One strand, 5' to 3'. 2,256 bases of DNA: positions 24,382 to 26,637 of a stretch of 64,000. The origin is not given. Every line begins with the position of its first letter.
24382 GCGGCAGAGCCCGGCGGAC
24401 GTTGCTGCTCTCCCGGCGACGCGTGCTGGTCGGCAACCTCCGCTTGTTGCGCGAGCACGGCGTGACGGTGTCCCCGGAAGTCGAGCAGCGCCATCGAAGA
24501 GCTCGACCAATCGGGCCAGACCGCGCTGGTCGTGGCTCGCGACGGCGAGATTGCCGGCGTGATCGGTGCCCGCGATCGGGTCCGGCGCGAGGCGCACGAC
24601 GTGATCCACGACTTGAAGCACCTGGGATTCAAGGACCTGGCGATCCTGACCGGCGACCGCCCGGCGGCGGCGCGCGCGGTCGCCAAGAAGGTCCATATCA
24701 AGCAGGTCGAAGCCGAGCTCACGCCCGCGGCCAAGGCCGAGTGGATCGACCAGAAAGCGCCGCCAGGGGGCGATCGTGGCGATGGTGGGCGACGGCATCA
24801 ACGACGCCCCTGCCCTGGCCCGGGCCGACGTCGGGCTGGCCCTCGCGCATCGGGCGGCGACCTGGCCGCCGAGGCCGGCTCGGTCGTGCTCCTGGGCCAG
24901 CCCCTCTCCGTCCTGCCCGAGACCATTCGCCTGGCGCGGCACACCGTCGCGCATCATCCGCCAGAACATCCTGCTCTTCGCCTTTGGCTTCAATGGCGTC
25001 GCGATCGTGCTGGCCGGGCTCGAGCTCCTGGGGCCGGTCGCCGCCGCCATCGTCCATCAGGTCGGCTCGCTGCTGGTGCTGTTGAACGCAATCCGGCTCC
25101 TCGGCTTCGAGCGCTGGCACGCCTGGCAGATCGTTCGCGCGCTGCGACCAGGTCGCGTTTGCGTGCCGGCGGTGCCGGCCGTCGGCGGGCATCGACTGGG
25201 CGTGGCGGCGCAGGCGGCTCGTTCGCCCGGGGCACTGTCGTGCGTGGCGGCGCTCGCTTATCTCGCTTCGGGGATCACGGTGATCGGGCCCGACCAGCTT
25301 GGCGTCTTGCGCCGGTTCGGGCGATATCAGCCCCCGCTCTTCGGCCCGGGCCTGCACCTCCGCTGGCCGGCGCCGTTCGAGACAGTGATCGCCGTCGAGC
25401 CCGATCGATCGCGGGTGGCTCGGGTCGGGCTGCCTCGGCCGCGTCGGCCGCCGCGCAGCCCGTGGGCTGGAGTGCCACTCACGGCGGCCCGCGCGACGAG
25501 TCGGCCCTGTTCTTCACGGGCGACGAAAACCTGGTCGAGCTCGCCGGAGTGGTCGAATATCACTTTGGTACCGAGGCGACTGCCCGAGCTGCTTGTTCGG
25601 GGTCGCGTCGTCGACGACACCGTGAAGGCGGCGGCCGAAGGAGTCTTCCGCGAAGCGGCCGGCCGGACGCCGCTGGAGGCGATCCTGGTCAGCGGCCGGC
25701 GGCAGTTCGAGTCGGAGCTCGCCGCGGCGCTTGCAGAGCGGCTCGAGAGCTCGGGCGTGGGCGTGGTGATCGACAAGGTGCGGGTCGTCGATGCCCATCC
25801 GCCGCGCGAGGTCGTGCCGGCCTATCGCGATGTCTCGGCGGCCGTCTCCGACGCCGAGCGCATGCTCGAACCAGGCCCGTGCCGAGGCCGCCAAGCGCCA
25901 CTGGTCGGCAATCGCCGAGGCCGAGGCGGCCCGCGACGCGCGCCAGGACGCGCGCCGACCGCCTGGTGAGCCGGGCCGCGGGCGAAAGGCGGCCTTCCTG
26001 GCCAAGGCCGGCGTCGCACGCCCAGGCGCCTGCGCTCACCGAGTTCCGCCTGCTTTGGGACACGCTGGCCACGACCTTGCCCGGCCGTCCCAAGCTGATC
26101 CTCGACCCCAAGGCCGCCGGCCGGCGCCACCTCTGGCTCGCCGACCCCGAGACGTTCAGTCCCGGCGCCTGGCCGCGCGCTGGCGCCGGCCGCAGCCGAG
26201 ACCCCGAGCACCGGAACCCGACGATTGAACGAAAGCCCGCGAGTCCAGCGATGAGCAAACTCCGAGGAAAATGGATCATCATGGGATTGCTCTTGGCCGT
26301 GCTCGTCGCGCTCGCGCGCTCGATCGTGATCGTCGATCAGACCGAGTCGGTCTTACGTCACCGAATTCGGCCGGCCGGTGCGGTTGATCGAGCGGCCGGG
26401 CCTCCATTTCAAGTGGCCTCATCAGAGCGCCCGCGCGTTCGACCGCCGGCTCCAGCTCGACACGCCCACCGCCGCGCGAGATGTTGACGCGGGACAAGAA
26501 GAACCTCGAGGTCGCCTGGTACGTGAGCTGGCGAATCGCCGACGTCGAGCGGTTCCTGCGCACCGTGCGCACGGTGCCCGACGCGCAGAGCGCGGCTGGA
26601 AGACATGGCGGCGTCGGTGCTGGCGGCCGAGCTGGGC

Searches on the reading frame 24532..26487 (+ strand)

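Call 44: search_protein_families(library=pfam, proteins=[window:24532-26487:+], max_evalue=0.001)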
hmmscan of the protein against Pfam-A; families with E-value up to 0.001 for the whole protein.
window:24532-26487:+ (651 aa): 1 family
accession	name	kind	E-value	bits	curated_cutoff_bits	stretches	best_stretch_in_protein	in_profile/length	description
PF00702.32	Hydrolase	-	2.7e-05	25.1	26.4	1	6-70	86-162/191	haloacid dehalogenase-like hydrolase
